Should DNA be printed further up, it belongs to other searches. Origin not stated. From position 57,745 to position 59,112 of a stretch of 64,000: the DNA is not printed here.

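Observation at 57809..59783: Split and permuted NtrC-like module: a receiver-less sigma-54 activator, a coupled standalone receiver and an orphan RHH gene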

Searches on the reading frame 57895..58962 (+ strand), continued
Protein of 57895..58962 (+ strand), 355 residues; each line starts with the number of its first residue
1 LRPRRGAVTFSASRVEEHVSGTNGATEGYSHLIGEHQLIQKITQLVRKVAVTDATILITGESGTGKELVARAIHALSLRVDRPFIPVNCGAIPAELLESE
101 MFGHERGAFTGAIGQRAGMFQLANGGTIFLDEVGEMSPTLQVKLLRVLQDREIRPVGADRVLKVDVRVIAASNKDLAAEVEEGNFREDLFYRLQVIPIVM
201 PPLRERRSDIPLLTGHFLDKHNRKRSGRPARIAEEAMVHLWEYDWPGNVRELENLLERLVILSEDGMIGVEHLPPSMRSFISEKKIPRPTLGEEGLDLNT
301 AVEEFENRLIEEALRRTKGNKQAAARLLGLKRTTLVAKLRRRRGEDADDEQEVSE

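Call 17: search_protein_representatives(protein=window:57949-58962:+)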
Query: 337 residues. Proteins with E-value up to 0.001 (for the whole library): 211589; up to 1e-10: 161640; up to 1e-30: 92061. The best 150 are listed.
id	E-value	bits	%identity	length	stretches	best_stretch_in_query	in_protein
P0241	5.8e-156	535.2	47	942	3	8-256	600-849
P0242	8.5e-142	488.6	48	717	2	14-256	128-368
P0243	1.5e-141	487.9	41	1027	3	10-246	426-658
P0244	3.0e-132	457.3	48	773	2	23-250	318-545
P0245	7.2e-132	456.0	47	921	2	8-323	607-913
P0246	8.4e-130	449.2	48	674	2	13-253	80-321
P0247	1.4e-129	448.5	47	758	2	14-249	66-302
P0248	5.8e-129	446.5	51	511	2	13-282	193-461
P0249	2.7e-124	431.1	47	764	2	28-255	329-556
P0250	1.6e-122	425.3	44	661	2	12-251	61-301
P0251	2.1e-122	425.0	46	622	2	14-261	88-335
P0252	9.3e-121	419.5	62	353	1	13-326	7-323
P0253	1.8e-118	412.0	62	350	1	12-323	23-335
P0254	2.1e-116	405.2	42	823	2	13-255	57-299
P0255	8.0e-116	403.3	42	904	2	30-310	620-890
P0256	2.3e-110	385.4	59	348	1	14-325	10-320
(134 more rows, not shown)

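Call 20: find_related_loci(query=A3, collection=genome_contigs, flank=6000)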
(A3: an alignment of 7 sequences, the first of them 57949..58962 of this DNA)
Query A3 (337 aa) in genome_contigs; peptide patterns used: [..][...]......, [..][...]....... (x = any residue, [..] = any of these).
600 stretches matched a pattern (row limit reached: there are more); 594 encode a relative of the query (tblastn E <= 1e-3); the best 80 are kept; 80 distinct loci.
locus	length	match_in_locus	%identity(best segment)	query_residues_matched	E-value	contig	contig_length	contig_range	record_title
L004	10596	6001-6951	52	10-324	5e-109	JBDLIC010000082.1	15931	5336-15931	MAG: Nitrospirota bacterium isolate MAG011 MAG011_82, whole genome shotgun sequence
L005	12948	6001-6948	54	10-325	9e-106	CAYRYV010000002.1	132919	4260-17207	MAG TPA_asm: uncultured Desulfobacterales bacterium isolate binchicken_co168_3 genome assembly, contig: NODE_128_length_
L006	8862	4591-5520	54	11-324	1e-102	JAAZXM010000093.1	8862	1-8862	MAG: Myxococcales bacterium isolate bin12s NODE_93_length_8862_cov_5.021233, whole genome shotgun sequence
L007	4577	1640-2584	52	11-324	5e-100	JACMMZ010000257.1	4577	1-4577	MAG: Pseudobdellovibrionaceae bacterium isolate LF-bin-124 FL-bin-124-contig-k141_2837165, whole genome shotgun sequence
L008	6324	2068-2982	50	13-322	2e-99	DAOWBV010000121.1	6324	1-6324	MAG TPA_asm: Planctomycetota bacterium isolate CSMAG_1870 CSMAG_1870_k141_360149_length_6324_cov_10.0000, whole genome s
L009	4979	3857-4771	53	14-317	5e-99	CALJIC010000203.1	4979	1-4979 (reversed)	MAG TPA_asm: uncultured Roseiflexaceae bacterium isolate SRR5251193_bin.98_CONCOCT_v1.1_MAG genome assembly, contig: ERZ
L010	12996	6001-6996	50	12-337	5e-96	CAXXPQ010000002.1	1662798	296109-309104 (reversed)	MAG: Myxococcota bacterium isolate 47235228-1a69-4079-bee5-5cff8c319118 genome assembly, contig: contig_2, whole genome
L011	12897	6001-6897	52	14-312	1e-95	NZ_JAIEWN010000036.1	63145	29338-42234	Oscillochloris sp. ZM17-4 Scaffold_36, whole genome shotgun sequence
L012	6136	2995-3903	52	3-312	2e-95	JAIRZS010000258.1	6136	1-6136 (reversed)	MAG: Treponema sp. isolate Gx481_bin104 k119_2538703, whole genome shotgun sequence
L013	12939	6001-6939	49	14-324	1e-94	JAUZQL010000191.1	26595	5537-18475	MAG: Mariprofundaceae bacterium isolate 12ROV5_HD12-AMOR20_M1289 AMOR20_M1289_contig191, whole genome shotgun sequence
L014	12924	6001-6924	49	11-325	1e-94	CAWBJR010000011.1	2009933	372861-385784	MAG: uncultured delta proteobacterium isolate MFD05512.bin.2.16 genome assembly, contig: contig_3745, whole genome shotg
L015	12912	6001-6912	48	16-318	2e-94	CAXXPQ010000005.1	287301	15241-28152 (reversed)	MAG: Myxococcota bacterium isolate 47235228-1a69-4079-bee5-5cff8c319118 genome assembly, contig: contig_5, whole genome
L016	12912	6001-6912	51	13-317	8e-94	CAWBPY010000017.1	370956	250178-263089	MAG: uncultured Acidobacteriota bacterium isolate MFD09206.bin.1.119 genome assembly, contig: contig_9515, whole genome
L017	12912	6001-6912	51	13-317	2e-94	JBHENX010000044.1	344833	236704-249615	MAG: Pyrinomonadaceae bacterium isolate S5_bin.34.orig S5_k141_226755, whole genome shotgun sequence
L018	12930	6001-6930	52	12-322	3e-94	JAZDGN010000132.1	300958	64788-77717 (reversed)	MAG: Pseudomonadota bacterium isolate MEGAHIT-group-0.269 k141_10497471, whole genome shotgun sequence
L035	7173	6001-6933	47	7-323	2e-91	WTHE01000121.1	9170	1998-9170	MAG: Candidatus Binatota bacterium isolate CO36406bin_19 NODE_2253_length_9170_cov_8.100274, whole genome shotgun sequen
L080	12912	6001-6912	49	11-321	8e-88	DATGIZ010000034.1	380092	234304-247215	MAG TPA_asm: Candidatus Binatia bacterium isolate SMAG_U9820 k141_1414206, whole genome shotgun sequence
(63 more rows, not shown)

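Call 23: find_homologous_proteins(query=A4, max_evalue=1e-60)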
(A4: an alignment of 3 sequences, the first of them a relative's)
Query A4 (3 sequences) (353 aa, profile of the alignment): 7990 proteins with E <= 1e-60 among 8000 candidates; the best 120 are listed.
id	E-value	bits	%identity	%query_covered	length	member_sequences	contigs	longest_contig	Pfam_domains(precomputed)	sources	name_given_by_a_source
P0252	3.5e-189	646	100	100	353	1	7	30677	PF00158.33,PF25601.2,PF02954.26,PF14532.13,PF07728.21,PF01078.28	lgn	-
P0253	3.7e-185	633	52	91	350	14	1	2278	PF00158.33,PF25601.2,PF02954.26,PF14532.13,PF07728.21,PF13191.13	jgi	jgi:transcriptional regulator with PAS, ATPase and Fis domain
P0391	6.1e-182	623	54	91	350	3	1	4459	PF00158.33,PF25601.2,PF02954.26,PF14532.13,PF07728.21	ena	-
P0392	4.0e-175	600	91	100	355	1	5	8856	PF00158.33,PF25601.2,PF02954.26,PF14532.13,PF07728.21,PF01078.28,PF13191.13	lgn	-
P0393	6.3e-174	596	53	90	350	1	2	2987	PF00158.33,PF25601.2,PF02954.26,PF14532.13,PF07728.21,PF01078.28,PF13191.13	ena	-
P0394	3.1e-173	594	55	89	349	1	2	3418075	PF00158.33,PF25601.2,PF02954.26,PF14532.13,PF07728.21,PF13191.13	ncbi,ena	-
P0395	1.3e-172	592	53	90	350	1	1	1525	PF00158.33,PF25601.2,PF02954.26,PF14532.13,PF07728.21,PF01078.28,PF13191.13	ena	-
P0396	4.3e-172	590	52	90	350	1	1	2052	PF00158.33,PF07724.21,PF25601.2,PF02954.26,PF14532.13,PF07728.21,PF01078.28,PF13191.13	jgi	jgi:DNA-binding NtrC family response regulator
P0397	4.8e-172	590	53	89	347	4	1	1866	PF00158.33,PF25601.2,PF02954.26,PF14532.13,PF07728.21,PF13191.13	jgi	-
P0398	1.4e-171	588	54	89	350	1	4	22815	PF00158.33,PF25601.2,PF02954.26,PF14532.13,PF07728.21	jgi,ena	-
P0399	2.6e-171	588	54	89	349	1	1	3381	PF00158.33,PF25601.2,PF02954.26,PF14532.13,PF07728.21,PF13191.13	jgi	jgi:transcriptional regulator with PAS, ATPase and Fis domain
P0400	2.7e-171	588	53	89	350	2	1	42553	PF00158.33,PF25601.2,PF02954.26,PF14532.13,PF07728.21,PF13191.13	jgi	jgi:transcriptional regulator with PAS, ATPase and Fis domain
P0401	3.4e-171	587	52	89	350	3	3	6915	PF00158.33,PF25601.2,PF02954.26,PF14532.13,PF07728.21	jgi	jgi:DNA-binding NtrC family response regulator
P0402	5.4e-171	587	52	90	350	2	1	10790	PF00158.33,PF25601.2,PF02954.26,PF14532.13,PF07728.21,PF13191.13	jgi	jgi:transcriptional regulator with PAS, ATPase and Fis domain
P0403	7.4e-171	586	52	89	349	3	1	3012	PF00158.33,PF25601.2,PF02954.26,PF14532.13,PF07728.21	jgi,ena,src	-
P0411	1.4e-169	582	53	89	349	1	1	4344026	PF00158.33,PF25601.2,PF02954.26,PF14532.13,PF07728.21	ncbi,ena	-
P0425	1.4e-166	572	55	89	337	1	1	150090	PF00158.33,PF25601.2,PF02954.26,PF14532.13,PF07728.21,PF01078.28,PF13191.13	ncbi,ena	-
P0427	3.7e-165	567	76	99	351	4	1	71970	PF00158.33,PF25601.2,PF02954.26,PF14532.13,PF07728.21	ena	-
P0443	8.1e-162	556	53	89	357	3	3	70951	PF00158.33,PF25601.2,PF02954.26,PF14532.13,PF07728.21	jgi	jgi:transcriptional regulator with PAS, ATPase and Fis domain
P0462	2.9e-160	551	57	90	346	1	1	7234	PF00158.33,PF25601.2,PF02954.26,PF14532.13,PF07728.21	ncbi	-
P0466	8.3e-160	550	53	94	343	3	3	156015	PF00158.33,PF25601.2,PF02954.26,PF14532.13,PF07728.21,PF01078.28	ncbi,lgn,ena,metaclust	metaclust:\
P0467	1.3e-159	549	77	100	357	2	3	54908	PF00158.33,PF25601.2,PF02954.26,PF14532.13,PF07728.21,PF01078.28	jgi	-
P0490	1.7e-158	545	58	90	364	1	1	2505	PF00158.33,PF25601.2,PF02954.26,PF14532.13,PF07728.21,PF13191.13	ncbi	-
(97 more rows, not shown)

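Call 24: find_encoding_contigs(protein=P0411, flank=8000, max_places=1)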
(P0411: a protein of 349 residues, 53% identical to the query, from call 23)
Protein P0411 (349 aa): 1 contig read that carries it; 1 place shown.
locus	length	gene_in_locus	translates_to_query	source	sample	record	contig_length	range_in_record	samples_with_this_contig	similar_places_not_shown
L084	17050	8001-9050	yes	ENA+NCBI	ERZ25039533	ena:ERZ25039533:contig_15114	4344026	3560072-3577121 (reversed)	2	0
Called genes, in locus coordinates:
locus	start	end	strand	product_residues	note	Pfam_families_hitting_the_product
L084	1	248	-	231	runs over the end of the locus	PF00702:Hydrolase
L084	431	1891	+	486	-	PF00083:Sugar_tr, PF07690:MFS_1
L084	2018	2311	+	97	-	-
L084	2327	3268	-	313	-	PF01370:Epimerase, PF02719:Polysacc_synt_2 (faint), PF04321:RmlD_sub_bind, PF16363:GDP_Man_Dehyd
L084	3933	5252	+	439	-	PF07044:DUF1329, PF17131:TP_0789-like (faint)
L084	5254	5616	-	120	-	-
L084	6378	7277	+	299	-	-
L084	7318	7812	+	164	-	PF01242:PTPS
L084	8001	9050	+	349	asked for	PF00158:Sigma54_activat, PF14532:Sigma54_activ_2, PF07728:AAA_5 (weak), PF25601:AAA_lid_14, PF02954:HTH_8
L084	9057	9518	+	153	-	PF00072:Response_reg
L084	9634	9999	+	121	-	PF09685:MamF_MmsF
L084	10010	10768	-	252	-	PF00378:ECH_1, PF16113:ECH_2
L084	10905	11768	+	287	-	PF01555:N6_N4_Mtase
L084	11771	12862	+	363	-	-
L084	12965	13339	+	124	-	-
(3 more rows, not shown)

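Call 25: find_encoding_contigs(protein=P0252, flank=8000, max_places=1)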
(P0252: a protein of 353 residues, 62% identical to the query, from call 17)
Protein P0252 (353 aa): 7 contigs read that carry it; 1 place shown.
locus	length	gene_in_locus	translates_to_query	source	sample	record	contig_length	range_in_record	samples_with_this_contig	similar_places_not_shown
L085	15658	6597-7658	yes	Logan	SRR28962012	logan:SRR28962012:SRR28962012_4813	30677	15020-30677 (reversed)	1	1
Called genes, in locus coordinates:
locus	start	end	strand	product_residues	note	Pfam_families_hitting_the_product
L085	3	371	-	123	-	?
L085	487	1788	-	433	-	PF00083:Sugar_tr, PF07690:MFS_1, PF00083:Sugar_tr (weak), PF07690:MFS_1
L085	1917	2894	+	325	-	PF04280:Tim44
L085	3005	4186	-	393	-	PF04909:Amidohydro_2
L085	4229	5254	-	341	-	-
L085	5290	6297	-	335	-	PF13379:NMT1_2 (faint), PF09084:NMT1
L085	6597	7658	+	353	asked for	PF00158:Sigma54_activat, PF01078:Mg_chelatase (faint), PF14532:Sigma54_activ_2, PF07728:AAA_5 (weak), PF25601:AAA_lid_14, PF02954:HTH_8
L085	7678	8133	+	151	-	PF00072:Response_reg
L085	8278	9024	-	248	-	PF00106:adh_short, PF08659:KR, PF13561:adh_short_C2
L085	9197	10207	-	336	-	PF13379:NMT1_2 (weak), PF09084:NMT1, PF12974:Phosphonate-bd (weak)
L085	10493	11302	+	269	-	PF00037:Fer4 (weak), PF12838:Fer4_7 (weak)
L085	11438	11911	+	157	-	-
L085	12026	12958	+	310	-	PF13379:NMT1_2 (faint), PF09084:NMT1, PF12974:Phosphonate-bd (weak)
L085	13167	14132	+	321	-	PF01075:Glyco_transf_9 (weak)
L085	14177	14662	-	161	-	-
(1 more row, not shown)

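Call 26: find_encoding_contigs(protein=P0466, flank=8000, max_places=1)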
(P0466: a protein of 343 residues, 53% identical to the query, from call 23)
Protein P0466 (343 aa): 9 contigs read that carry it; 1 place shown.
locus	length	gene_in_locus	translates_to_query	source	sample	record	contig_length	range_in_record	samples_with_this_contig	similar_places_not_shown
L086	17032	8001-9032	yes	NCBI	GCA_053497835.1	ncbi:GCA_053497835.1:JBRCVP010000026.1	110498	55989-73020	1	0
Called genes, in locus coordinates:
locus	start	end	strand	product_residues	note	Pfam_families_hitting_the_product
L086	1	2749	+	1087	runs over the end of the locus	PF12705:PDDEXK_1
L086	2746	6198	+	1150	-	PF00580:UvrD-helicase, PF01443:Viral_helicase1 (faint), PF13245:AAA_19, PF13361:UvrD_C, PF13538:UvrD_C_2 (weak)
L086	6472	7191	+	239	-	-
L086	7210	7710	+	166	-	PF01242:PTPS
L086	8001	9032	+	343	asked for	PF00158:Sigma54_activat, PF14532:Sigma54_activ_2, PF01078:Mg_chelatase (faint), PF07728:AAA_5 (weak), PF25601:AAA_lid_14, PF02954:HTH_8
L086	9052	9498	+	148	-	PF00072:Response_reg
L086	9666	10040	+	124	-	PF09685:MamF_MmsF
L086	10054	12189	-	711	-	-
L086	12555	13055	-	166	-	-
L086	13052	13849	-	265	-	PF01507:PAPS_reduct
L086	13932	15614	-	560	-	PF03460:NIR_SIR_ferr, PF01077:NIR_SIR, PF03460:NIR_SIR_ferr, PF01077:NIR_SIR (weak)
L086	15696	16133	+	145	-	PF02082:Rrf2, PF03444:WHD_HrcA (weak)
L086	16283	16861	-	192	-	PF00081:Sod_Fe_N, PF02777:Sod_Fe_C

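Call 27: find_encoding_contigs(protein=P0427, flank=8000, max_places=1)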
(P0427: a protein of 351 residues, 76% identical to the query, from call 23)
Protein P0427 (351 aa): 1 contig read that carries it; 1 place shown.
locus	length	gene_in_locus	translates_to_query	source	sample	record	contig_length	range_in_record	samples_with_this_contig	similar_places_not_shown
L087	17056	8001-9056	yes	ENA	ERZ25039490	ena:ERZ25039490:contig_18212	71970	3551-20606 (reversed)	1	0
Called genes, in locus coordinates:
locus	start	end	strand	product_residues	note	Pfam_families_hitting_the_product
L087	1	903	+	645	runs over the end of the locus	PF06808:DctM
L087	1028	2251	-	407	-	PF11871:DUF3391, PF13487:HD_5, PF01966:HD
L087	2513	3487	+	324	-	PF04280:Tim44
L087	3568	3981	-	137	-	PF04909:Amidohydro_2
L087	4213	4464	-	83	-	-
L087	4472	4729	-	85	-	-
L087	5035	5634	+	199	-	PF13531:SBP_bac_11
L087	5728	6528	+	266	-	PF03401:TctC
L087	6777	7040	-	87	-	-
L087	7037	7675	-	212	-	PF09084:NMT1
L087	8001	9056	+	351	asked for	PF00158:Sigma54_activat, PF14532:Sigma54_activ_2, PF07728:AAA_5 (weak), PF25601:AAA_lid_14, PF02954:HTH_8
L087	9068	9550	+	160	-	PF00072:Response_reg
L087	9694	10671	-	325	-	PF00106:adh_short, PF08659:KR, PF13561:adh_short_C2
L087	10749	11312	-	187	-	-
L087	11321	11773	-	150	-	-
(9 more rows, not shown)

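Call 31: search_solved_structures(query=window:57949-58962:+, max_evalue=1e-30)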
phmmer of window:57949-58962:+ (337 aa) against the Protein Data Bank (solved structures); distinct sequences matched with E-value up to 1e-30: 35.
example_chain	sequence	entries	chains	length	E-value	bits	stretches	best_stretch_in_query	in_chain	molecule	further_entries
8p53_C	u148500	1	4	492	1.1e-91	310.8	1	11-275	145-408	Transcriptional regulator FleQ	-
5exx_A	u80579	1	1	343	1.3e-91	310.6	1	11-275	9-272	Transcriptional regulator FleQ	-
6jdi_A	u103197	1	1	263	7.1e-88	298.3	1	12-262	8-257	Nitrogen assimilation regulatory protein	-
1ojl_A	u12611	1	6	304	1.4e-87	297.3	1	12-323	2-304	TRANSCRIPTIONAL REGULATORY PROTEIN ZRAR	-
6j7e_A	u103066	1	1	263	3.6e-87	296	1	12-262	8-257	Nitrogen assimilation regulatory protein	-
5exp_A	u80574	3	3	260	5.5e-87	295.4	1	11-260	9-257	Transcriptional regulator FleQ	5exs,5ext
7ejw_C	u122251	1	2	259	5.8e-87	295.3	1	12-260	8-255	Transcriptional regulator FleQ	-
6jdl_A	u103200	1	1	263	9.3e-87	294.6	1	12-262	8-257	Nitrogen assimilation regulatory protein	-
8pb9_D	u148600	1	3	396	2e-86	293.5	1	11-260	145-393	Transcriptional regulator FleQ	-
9qq6_C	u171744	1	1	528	9.9e-83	281.4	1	10-315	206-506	Nif-specific regulatory protein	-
26jl_A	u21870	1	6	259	1.4e-82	280.9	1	9-260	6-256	Flagellar regulatory protein A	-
4qhs_A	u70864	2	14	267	2.3e-73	250.6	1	10-255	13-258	Flagellar regulatory protein C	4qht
6iy8_A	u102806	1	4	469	4.2e-73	249.8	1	8-255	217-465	Positive regulator CapR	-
6lua_A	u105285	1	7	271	1.7e-72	247.8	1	10-255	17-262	Flagellar regulatory protein C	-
3dzd_A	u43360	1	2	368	2.9e-72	247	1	13-249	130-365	Transcriptional regulator (NtrC family)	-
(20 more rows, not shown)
